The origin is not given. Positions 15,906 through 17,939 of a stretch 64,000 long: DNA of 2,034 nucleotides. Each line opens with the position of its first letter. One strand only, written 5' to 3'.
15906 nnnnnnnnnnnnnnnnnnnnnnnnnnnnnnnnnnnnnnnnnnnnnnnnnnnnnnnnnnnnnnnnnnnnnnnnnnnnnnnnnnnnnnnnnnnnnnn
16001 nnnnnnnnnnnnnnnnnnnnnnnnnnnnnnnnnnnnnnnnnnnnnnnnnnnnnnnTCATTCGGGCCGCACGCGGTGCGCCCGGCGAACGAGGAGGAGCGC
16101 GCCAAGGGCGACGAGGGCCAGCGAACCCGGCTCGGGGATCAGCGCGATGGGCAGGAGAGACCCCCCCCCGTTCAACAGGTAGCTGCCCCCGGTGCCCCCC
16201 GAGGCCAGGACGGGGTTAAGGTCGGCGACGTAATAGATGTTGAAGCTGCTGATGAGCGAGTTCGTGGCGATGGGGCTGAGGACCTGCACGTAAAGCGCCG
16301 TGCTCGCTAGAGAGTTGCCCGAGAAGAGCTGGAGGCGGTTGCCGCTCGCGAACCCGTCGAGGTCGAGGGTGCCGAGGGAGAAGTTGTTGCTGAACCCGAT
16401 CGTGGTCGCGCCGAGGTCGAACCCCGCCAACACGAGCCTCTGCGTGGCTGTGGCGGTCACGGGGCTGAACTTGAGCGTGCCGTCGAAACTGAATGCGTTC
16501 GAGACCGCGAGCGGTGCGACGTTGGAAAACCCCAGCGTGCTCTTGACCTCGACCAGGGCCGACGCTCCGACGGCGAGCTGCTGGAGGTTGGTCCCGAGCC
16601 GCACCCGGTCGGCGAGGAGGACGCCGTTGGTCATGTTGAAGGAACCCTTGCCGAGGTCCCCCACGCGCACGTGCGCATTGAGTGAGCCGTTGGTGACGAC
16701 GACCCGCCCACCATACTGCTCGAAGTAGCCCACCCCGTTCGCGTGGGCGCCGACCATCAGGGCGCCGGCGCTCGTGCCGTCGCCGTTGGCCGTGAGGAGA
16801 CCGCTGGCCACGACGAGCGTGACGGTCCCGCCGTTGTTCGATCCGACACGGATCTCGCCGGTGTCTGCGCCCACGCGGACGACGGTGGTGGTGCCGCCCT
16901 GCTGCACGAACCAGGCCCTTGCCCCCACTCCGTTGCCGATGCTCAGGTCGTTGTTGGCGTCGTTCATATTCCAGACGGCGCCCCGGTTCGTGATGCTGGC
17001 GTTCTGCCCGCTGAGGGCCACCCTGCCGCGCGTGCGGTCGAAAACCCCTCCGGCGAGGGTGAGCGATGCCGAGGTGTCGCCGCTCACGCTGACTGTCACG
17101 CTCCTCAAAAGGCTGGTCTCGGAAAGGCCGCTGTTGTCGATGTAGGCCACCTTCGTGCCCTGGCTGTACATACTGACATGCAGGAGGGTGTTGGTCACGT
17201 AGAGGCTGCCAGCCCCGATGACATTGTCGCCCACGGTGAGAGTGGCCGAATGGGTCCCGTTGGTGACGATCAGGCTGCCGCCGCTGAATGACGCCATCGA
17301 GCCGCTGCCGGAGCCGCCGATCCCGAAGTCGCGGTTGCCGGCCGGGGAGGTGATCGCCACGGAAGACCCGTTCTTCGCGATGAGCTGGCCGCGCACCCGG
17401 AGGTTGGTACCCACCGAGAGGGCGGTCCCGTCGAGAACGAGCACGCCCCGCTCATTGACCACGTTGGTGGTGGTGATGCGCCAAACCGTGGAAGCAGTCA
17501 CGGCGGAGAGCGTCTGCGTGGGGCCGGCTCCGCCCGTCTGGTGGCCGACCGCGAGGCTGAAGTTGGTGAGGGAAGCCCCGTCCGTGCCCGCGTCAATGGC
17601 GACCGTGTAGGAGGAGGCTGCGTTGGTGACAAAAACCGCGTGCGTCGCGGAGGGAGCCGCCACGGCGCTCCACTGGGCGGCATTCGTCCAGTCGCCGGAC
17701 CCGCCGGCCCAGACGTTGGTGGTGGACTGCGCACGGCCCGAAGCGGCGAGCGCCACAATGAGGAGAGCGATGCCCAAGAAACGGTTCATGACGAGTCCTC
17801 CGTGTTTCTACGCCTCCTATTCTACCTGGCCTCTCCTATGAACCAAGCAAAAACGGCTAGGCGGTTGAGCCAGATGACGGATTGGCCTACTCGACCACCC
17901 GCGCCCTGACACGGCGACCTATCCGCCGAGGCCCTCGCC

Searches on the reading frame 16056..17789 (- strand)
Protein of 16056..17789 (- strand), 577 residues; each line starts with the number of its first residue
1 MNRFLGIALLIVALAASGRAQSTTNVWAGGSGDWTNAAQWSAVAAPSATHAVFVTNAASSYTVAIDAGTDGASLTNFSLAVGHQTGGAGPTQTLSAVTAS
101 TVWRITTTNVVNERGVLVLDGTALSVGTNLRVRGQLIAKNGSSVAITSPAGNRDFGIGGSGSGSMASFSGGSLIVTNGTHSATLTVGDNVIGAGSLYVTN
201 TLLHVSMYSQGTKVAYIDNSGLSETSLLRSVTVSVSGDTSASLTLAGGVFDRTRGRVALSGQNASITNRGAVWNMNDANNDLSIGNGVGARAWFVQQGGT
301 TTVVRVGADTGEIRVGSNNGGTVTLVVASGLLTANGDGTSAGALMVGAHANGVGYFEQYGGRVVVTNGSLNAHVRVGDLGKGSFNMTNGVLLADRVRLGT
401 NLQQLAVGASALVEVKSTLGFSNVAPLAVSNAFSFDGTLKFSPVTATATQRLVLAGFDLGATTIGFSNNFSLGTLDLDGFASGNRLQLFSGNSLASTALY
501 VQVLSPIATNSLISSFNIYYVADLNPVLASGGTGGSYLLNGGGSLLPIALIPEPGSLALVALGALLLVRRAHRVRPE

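Call 8: search_protein_families(library=pfam, proteins=[window:16056-17789:-])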
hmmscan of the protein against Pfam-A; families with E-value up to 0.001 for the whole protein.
window:16056-17789:- (577 aa): 0 families

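Call 44: search_protein_families(library=ncbifam, proteins=[window:16056-17789:-], max_evalue=0.001)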
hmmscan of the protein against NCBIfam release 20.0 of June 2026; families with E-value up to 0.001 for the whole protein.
window:16056-17789:- (577 aa): 0 families

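Call 49: find_homologous_proteins(query=window:16056-17789:-, max_evalue=1e-30)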
Query window:16056-17789:- (577 aa): 8 proteins with E <= 1e-30 among 8000 candidates.
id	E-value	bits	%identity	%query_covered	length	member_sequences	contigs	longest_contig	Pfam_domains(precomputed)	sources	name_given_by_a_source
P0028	0.0e+0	1193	100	100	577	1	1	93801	-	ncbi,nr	ncbi:MAG: hypothetical protein IT578_01730 [Verrucomicrobiae bacterium]|nr:hypothetical protein [Ver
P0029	1.7e-242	824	73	94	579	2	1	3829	-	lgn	-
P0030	1.2e-151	524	53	97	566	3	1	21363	-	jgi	jgi:hypothetical protein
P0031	1.6e-151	524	53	97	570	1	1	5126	-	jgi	jgi:hypothetical protein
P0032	7.9e-144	498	51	97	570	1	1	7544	-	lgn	-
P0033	7.9e-143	495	50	96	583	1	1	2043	-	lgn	-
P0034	1.4e-139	484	51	92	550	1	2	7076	-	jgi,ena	jgi:hypothetical protein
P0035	1.3e-91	326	42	97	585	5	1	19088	-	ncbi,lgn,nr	ncbi:MAG: PEP-CTERM sorting domain-containing protein [Verrucomicrobiae bacterium]|nr:PEP-CTERM sort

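Call 50: find_encoding_contigs(protein=P0029, flank=10000, max_places=3)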
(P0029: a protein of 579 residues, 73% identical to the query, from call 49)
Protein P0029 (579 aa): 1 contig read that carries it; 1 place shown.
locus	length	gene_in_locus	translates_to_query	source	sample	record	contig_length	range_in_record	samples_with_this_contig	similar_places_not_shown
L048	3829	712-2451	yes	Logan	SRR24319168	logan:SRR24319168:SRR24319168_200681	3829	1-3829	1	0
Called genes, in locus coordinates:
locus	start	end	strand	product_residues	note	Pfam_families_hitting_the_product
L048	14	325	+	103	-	-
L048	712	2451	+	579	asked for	-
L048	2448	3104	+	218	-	PF07963:N_methyl (weak), PF07596:SBP_bac_10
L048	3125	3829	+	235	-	?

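Call 51: find_encoding_contigs(protein=P0030, flank=10000, max_places=3)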
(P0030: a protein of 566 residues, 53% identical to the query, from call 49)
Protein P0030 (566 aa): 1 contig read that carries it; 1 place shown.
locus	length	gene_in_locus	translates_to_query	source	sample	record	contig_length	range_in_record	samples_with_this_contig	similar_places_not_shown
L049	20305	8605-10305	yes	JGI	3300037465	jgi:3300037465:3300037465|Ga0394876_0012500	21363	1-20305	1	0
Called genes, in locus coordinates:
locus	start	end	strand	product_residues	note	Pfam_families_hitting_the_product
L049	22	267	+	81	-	-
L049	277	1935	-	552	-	PF13385:Laminin_G_3 (weak)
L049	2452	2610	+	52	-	-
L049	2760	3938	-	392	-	PF01408:GFO_IDH_MocA, PF02894:GFO_IDH_MocA_C, PF22725:GFO_IDH_MocA_C3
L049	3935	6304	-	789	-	-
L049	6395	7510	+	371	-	PF14583:Pectate_lyase22 (faint), PF26549:Tricorn_N (faint), PF07676:PD40 (faint), PF23381:Beta-prop_IFT122_1st (weak)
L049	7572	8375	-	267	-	PF12833:HTH_18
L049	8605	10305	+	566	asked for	-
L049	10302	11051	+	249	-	PF07963:N_methyl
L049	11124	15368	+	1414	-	-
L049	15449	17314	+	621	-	-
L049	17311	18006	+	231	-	PF07963:N_methyl, PF07596:SBP_bac_10 (weak)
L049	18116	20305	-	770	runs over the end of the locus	PF16889:Hepar_II_III_N, PF07940:Hepar_II_III_C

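Call 52: find_encoding_contigs(protein=P0031, flank=10000, max_places=3)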
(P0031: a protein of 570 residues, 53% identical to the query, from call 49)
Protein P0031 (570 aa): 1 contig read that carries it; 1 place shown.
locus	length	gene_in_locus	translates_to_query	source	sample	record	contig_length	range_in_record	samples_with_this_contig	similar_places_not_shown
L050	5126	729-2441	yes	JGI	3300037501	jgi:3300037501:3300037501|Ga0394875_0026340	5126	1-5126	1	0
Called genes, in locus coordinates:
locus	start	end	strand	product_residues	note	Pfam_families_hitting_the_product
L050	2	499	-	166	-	?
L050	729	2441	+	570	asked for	-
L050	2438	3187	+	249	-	PF07963:N_methyl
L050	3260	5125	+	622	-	?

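Call 53: find_encoding_contigs(protein=P0034, flank=10000, max_places=3)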
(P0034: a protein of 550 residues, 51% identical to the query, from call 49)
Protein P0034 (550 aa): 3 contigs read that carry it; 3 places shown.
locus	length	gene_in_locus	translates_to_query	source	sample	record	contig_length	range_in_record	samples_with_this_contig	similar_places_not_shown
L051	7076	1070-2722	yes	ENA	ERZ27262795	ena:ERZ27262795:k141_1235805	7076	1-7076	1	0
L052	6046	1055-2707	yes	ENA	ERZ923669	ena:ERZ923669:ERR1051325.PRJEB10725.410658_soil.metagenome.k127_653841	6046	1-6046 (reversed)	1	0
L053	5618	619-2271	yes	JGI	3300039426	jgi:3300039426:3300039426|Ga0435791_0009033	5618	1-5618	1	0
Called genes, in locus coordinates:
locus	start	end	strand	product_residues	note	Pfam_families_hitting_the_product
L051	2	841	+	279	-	?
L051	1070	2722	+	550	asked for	-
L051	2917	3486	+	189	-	-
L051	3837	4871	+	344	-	PF13385:Laminin_G_3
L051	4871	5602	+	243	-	PF07963:N_methyl (weak), PF07596:SBP_bac_10 (weak)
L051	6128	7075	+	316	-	?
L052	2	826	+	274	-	?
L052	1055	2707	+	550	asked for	-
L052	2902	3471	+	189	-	-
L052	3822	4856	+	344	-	PF13385:Laminin_G_3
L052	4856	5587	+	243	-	PF07963:N_methyl (weak), PF07596:SBP_bac_10 (weak)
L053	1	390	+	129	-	?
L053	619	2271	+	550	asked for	-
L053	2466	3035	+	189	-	-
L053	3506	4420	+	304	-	PF13385:Laminin_G_3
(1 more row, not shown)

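Call 66: search_protein_families(library=pfam, proteins=[L049:15449-17314:+, L049:6395-7510:+], max_evalue=0.01)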
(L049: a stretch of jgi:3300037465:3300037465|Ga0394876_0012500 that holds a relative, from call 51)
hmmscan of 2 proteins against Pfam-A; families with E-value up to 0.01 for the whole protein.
L049:15449-17314:+ (621 aa): 0 families

L049:6395-7510:+ (371 aa): 5 families
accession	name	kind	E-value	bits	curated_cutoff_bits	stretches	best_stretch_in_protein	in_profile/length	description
PF07676.18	PD40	-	4.5e-11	42.8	20.9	2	31-62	5-37/38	WD40-like Beta Propeller Repeat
PF14583.12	Pectate_lyase22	-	4.7e-10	39.2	30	1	337-371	350-384/386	Oligogalacturonate lyase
PF24807.1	WD40_CDC20-Fz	-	8.4e-05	22.4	200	1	94-198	23-124/292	CDC20/Fizzy WD40 domain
PF25174.1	Beta-prop_THOC3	-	0.0031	17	305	0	156-228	39-108/272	THOC3 beta-propeller domain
PF13360.13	PQQ_2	-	0.0083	16.2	27.6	0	103-252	6-150/233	Outer membrane protein assembly factor BamB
